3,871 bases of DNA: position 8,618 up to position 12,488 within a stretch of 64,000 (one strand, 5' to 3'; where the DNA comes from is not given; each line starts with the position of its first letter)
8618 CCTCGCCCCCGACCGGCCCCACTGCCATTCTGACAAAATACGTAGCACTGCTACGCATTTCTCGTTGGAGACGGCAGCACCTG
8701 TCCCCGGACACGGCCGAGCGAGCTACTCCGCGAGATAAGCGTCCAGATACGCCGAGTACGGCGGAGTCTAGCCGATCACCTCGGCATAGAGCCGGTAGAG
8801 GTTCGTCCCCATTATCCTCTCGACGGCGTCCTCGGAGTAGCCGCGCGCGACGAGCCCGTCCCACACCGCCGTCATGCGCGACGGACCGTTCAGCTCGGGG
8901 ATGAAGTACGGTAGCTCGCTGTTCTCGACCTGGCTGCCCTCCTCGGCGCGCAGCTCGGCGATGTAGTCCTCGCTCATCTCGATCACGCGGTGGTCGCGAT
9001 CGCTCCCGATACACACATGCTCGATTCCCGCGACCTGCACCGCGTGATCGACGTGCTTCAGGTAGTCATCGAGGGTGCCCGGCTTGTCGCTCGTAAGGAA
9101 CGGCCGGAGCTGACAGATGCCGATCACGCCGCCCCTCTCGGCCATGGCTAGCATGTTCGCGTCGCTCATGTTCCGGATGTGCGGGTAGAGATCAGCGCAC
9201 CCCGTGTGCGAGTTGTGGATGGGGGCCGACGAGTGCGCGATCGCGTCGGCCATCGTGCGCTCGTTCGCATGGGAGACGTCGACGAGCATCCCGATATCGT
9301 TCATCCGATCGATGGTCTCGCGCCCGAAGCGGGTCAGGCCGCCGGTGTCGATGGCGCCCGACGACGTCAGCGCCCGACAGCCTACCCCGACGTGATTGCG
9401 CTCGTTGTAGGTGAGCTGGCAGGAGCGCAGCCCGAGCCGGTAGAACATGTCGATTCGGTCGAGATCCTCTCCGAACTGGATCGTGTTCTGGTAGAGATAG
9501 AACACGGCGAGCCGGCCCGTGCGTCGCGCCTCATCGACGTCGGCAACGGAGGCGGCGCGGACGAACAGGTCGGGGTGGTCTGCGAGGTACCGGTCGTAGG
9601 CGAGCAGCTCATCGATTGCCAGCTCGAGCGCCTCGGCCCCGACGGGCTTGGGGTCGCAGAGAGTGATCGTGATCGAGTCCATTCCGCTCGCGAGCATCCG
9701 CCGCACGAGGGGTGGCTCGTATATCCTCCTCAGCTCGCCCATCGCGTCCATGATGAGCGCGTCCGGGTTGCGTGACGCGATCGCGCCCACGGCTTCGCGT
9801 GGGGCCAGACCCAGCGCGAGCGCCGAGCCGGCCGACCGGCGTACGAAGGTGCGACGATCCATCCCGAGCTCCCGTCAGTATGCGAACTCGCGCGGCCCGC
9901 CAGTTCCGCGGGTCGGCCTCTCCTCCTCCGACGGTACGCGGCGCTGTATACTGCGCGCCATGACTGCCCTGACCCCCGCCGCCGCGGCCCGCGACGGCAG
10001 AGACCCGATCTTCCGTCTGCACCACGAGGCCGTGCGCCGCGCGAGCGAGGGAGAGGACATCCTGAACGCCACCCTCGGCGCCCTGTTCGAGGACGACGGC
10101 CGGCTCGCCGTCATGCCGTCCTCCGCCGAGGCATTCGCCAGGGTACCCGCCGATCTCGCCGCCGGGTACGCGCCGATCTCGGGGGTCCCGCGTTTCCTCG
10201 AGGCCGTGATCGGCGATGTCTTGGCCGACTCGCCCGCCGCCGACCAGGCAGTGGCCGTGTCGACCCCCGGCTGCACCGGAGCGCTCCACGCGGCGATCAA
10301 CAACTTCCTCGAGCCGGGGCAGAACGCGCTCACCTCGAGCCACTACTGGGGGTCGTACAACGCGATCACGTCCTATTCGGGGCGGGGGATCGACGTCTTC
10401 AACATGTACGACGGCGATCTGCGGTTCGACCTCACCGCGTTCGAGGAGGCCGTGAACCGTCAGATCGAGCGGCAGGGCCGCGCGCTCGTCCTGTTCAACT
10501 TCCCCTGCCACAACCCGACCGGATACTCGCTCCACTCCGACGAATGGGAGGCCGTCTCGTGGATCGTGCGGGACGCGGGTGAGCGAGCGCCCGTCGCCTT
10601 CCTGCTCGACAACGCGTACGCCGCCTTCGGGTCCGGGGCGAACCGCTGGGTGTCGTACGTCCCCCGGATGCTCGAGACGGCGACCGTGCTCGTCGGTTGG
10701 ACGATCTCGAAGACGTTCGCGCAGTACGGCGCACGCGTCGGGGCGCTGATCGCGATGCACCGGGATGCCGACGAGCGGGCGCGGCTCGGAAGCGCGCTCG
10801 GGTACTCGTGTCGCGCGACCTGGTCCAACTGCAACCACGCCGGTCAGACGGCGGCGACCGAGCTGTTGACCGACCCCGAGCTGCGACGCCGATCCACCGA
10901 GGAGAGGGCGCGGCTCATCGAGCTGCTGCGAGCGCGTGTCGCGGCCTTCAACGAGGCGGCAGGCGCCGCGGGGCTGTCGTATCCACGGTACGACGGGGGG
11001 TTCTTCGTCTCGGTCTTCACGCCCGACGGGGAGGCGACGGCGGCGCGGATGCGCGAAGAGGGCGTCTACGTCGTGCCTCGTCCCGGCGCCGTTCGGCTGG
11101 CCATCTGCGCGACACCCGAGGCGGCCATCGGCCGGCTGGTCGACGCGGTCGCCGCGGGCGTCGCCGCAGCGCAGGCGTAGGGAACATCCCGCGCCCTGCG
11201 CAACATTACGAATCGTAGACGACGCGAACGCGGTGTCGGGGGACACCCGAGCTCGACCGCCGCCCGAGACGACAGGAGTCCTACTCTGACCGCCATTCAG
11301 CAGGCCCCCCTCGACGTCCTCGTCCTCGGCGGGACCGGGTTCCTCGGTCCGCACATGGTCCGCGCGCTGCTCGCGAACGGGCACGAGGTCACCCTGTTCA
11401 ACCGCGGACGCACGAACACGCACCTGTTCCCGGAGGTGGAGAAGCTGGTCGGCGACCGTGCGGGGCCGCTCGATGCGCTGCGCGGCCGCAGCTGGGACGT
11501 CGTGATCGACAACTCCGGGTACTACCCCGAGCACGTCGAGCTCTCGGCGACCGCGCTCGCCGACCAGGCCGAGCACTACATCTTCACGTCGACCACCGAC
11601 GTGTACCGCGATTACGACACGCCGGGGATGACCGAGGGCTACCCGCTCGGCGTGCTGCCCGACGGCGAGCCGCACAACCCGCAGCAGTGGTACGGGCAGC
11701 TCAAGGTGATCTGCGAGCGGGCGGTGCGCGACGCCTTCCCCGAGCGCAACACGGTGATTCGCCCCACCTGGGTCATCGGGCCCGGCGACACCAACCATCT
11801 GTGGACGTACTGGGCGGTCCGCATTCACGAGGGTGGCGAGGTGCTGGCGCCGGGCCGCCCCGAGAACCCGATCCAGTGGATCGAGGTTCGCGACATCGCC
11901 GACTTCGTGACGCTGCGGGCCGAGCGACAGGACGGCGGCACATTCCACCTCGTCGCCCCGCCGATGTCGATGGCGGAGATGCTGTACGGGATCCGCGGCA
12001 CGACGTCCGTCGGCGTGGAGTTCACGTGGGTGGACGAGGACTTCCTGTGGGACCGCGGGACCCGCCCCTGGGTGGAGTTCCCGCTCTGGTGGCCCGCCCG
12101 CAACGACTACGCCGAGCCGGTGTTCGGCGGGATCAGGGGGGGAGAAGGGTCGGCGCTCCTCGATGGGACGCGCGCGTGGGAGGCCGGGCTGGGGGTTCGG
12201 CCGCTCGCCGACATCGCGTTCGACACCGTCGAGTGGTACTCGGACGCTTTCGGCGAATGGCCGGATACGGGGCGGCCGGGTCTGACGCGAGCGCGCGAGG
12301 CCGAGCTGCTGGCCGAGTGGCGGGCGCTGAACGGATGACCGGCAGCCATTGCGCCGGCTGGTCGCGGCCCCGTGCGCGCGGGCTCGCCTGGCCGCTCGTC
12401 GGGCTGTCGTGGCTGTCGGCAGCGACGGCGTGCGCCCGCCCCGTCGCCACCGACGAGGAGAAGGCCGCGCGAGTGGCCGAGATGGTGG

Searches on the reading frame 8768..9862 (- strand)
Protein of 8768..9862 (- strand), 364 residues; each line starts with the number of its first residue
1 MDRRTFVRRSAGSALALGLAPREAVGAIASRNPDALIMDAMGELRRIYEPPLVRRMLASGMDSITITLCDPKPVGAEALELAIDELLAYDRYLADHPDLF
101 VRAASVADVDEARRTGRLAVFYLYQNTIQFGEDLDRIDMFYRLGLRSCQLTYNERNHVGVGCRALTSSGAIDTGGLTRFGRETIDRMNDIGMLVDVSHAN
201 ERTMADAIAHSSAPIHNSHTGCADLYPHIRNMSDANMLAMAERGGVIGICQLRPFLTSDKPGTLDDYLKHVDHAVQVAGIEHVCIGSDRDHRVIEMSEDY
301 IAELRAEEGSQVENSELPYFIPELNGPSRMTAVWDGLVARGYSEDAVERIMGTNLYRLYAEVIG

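Call 23: search_protein_families(library=pfam, proteins=[window:8768-9862:-], max_evalue=0.001)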
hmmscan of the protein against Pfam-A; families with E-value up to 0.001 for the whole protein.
window:8768-9862:- (364 aa): 1 family
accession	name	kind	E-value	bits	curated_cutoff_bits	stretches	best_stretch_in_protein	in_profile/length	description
PF01244.27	Peptidase_M19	-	3e-70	237.3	26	1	54-359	40-317/319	Membrane dipeptidase (Peptidase family M19)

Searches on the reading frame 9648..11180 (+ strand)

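Call 23: search_protein_families(library=pfam, proteins=[window:9648-11180:+], max_evalue=0.001)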
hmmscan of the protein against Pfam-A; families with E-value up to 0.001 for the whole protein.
window:9648-11180:+ (510 aa): 1 family
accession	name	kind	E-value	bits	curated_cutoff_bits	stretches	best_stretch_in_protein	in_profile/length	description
PF00155.27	Aminotran_1_2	-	2e-35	123.1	19.7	1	153-501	17-361/361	Aminotransferase class I and II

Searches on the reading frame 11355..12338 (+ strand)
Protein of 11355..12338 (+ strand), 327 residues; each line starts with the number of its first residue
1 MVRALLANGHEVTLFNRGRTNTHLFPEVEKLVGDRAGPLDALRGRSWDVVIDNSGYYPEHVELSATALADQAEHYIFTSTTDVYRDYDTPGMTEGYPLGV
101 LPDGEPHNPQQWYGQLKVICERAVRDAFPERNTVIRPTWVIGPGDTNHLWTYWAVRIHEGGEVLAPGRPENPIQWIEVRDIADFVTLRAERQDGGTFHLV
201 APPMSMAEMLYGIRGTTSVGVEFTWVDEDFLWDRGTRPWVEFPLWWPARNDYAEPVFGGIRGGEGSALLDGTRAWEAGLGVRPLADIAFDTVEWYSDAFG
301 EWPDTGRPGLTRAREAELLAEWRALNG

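Call 23: search_protein_families(library=pfam, proteins=[window:11355-12338:+], max_evalue=0.001)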
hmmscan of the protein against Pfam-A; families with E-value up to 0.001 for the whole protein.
window:11355-12338:+ (327 aa): 2 families
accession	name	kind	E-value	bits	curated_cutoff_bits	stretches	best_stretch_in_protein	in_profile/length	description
PF01370.27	Epimerase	-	6.1e-10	39.3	20.9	1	66-193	101-229/240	NAD dependent epimerase/dehydratase family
PF04321.23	RmlD_sub_bind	-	0.00017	21.2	27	1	105-201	117-214/287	RmlD substrate binding domain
